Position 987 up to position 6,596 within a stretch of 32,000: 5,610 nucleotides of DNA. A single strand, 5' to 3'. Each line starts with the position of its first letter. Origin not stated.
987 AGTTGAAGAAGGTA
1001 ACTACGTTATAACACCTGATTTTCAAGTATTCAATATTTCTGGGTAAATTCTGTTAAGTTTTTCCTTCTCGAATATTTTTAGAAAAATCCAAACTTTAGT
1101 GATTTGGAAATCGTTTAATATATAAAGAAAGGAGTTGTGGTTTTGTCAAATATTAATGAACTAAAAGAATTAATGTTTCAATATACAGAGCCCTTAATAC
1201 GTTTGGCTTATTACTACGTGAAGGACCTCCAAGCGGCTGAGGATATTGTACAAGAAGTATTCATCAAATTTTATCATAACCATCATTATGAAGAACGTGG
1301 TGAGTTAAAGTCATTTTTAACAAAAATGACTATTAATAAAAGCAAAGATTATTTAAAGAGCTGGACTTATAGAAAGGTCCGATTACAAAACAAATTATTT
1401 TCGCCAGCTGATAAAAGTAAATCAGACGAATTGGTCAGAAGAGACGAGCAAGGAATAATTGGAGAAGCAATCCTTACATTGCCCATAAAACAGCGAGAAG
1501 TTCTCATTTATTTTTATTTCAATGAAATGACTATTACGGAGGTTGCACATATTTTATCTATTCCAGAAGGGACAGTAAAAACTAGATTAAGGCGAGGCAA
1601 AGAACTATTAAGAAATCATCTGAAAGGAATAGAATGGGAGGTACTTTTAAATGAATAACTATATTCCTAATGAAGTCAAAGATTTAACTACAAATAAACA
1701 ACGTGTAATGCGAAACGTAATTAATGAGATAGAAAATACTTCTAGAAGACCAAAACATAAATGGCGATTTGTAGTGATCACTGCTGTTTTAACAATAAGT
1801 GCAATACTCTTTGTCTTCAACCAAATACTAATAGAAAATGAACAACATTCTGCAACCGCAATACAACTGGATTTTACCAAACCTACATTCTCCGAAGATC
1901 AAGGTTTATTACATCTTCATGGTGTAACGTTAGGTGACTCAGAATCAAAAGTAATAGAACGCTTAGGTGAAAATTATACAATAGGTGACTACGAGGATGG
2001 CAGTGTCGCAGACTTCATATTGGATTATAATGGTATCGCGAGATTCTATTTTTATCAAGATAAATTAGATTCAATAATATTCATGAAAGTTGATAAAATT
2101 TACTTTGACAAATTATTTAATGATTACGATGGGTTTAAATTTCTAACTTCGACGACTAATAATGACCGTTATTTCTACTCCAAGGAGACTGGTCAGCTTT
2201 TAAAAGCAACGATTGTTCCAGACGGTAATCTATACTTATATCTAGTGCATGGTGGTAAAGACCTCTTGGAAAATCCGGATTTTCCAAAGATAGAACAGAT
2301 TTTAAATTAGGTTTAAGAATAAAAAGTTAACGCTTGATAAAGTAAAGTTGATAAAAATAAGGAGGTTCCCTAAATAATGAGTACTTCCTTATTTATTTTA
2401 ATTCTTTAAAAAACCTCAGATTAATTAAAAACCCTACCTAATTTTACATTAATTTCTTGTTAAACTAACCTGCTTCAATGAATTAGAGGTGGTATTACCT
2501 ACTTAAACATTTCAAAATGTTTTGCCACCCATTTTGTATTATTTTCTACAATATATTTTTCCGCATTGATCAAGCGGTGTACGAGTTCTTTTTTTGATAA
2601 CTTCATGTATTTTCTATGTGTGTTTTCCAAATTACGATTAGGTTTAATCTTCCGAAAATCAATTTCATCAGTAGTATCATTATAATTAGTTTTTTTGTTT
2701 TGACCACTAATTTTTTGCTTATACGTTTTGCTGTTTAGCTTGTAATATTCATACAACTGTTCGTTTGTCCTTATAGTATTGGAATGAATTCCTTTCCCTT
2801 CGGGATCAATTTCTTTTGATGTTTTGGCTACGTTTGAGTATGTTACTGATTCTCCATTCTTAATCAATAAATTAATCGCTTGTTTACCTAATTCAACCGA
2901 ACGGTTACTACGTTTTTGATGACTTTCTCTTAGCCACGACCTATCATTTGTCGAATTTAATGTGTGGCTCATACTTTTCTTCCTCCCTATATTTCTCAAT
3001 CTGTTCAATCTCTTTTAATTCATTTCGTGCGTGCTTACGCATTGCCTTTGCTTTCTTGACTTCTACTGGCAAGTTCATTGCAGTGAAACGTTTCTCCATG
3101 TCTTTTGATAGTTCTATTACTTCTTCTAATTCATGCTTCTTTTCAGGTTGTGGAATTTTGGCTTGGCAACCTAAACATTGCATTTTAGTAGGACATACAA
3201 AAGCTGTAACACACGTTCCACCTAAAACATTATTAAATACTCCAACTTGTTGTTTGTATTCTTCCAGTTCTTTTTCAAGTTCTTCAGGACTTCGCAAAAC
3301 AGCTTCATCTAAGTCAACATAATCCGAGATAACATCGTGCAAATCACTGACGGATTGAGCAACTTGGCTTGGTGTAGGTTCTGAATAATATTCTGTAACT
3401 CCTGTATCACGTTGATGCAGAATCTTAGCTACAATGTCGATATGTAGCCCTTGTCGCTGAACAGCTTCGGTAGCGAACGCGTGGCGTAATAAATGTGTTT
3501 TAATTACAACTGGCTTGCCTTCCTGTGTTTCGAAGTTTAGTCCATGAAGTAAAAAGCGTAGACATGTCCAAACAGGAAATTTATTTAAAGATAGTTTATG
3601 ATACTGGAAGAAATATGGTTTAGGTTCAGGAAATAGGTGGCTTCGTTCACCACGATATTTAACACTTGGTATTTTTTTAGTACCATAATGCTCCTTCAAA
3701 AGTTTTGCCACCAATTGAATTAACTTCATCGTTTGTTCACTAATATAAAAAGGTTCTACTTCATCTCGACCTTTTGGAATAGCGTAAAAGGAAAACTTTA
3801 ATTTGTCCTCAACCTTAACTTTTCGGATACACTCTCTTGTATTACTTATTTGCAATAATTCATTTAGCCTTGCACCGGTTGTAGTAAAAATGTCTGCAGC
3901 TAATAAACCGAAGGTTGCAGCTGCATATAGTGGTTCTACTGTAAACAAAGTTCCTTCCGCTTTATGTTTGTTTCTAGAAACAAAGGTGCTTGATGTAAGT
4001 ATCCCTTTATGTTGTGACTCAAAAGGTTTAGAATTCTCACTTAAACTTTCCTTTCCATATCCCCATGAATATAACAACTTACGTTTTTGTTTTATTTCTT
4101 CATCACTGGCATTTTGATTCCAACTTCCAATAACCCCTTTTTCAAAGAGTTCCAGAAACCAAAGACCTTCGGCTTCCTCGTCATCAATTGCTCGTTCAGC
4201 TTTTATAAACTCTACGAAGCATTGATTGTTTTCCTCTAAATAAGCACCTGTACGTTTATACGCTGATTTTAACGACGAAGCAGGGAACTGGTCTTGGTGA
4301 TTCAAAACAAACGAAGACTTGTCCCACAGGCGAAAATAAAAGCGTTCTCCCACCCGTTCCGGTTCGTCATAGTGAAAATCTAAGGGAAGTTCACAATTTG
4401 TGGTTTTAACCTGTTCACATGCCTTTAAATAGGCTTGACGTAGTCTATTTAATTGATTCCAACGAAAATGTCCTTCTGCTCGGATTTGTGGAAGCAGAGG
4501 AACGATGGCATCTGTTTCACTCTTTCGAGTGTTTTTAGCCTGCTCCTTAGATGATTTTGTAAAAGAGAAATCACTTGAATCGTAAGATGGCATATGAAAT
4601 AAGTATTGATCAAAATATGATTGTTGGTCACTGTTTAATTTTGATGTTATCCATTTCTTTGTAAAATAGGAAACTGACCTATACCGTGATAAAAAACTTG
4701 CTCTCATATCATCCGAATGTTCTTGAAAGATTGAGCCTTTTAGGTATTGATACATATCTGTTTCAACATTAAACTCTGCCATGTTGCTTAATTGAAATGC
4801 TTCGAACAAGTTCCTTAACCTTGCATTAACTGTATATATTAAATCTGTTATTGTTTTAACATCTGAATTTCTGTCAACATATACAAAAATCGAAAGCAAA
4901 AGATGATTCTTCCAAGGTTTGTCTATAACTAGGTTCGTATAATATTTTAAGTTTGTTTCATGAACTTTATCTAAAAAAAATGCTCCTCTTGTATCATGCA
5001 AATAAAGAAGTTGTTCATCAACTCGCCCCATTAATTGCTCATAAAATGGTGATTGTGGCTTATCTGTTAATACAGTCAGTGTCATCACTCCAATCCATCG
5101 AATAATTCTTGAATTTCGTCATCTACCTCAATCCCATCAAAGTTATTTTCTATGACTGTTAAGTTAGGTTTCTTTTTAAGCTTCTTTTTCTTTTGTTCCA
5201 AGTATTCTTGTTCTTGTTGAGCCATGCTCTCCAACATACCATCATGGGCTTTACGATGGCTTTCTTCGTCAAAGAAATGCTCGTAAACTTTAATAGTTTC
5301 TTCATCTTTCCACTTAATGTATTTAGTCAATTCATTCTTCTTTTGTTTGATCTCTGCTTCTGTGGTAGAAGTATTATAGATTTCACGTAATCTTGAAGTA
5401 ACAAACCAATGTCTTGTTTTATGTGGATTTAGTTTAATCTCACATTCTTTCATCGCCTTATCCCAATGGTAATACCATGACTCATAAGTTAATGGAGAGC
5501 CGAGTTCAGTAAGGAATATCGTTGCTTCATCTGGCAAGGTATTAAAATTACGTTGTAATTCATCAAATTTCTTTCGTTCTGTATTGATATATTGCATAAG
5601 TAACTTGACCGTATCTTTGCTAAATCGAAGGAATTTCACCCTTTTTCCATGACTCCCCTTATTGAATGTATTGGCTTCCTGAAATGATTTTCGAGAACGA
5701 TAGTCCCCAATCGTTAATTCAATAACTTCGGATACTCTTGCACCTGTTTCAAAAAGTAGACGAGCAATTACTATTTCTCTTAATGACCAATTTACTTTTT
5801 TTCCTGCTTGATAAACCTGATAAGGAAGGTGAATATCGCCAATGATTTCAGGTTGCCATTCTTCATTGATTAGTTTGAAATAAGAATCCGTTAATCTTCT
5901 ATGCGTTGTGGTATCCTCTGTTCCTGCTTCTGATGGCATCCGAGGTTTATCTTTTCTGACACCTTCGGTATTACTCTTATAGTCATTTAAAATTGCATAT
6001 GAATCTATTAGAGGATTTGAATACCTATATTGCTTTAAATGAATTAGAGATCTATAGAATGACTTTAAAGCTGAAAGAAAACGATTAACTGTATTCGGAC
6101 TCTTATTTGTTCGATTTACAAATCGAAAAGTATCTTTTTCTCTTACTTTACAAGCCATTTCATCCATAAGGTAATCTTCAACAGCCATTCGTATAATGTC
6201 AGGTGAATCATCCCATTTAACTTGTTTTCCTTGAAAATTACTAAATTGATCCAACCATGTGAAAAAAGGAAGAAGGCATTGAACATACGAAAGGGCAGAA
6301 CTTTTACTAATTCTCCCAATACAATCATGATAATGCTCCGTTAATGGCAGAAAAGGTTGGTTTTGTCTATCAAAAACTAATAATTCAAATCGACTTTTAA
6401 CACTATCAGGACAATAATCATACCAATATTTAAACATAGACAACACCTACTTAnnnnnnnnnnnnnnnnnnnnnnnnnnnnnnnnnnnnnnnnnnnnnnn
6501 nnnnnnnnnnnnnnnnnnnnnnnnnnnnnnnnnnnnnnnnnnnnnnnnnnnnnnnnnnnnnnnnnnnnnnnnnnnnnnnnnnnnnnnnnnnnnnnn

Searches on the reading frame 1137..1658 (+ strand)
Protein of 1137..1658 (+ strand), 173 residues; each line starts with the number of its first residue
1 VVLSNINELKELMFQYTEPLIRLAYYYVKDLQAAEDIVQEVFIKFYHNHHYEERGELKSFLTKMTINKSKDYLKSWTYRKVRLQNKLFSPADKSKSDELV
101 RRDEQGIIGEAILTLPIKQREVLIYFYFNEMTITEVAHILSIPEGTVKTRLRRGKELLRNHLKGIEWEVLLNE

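Call 7: search_protein_families(library=padloc, proteins=[window:1137-1658:+], max_evalue=0.001)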
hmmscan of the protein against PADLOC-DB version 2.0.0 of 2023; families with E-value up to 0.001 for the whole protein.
window:1137-1658:+ (173 aa): 0 families

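Call 8: search_protein_families(library=pfam, proteins=[window:1137-1658:+], max_evalue=0.001)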
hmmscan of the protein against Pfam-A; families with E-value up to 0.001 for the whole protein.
window:1137-1658:+ (173 aa): 3 families
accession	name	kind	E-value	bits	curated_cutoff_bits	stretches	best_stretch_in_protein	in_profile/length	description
PF08281.18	Sigma70_r4_2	-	2e-14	53.4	25.7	1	107-158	3-54/54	Sigma-70, region 4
PF04542.20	Sigma70_r2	-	5.1e-13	49.1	24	1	16-75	5-67/71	Sigma-70 region 2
PF04545.22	Sigma70_r4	-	2e-10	40.5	24.1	1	111-159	1-49/50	Sigma-70, region 4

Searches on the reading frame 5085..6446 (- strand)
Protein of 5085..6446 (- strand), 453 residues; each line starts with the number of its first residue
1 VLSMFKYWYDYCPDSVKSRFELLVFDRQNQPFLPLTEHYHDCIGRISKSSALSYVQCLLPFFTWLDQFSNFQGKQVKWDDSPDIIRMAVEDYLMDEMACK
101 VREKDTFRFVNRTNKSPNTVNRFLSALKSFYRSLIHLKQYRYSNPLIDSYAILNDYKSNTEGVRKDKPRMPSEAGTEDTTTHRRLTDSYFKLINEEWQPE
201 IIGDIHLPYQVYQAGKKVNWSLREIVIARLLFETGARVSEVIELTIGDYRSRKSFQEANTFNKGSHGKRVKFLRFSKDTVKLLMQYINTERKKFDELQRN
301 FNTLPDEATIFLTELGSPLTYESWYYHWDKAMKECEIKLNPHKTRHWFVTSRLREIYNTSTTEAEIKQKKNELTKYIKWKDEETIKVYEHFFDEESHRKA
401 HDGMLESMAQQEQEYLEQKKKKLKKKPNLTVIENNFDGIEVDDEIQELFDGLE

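Call 7: search_protein_families(library=padloc, proteins=[window:5085-6446:-], max_evalue=0.001)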
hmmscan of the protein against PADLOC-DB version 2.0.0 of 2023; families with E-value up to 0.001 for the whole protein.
window:5085-6446:- (453 aa): 0 families

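Call 8: search_protein_families(library=pfam, proteins=[window:5085-6446:-], max_evalue=0.001)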
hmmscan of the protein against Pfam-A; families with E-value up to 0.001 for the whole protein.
window:5085-6446:- (453 aa): 3 families
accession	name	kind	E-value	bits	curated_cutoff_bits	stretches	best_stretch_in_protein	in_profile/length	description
PF00589.27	Phage_integrase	-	1.6e-10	41.5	27.1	1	220-360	20-148/172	Phage integrase family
PF24624.1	Int_N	-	6.9e-06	27.1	27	1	68-146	12-93/100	Phage integrase, N-terminal domain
PF02899.23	Phage_int_SAM_1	-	7.7e-06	26.5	22.3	0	99-136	41-81/83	Phage integrase, N-terminal SAM-like domain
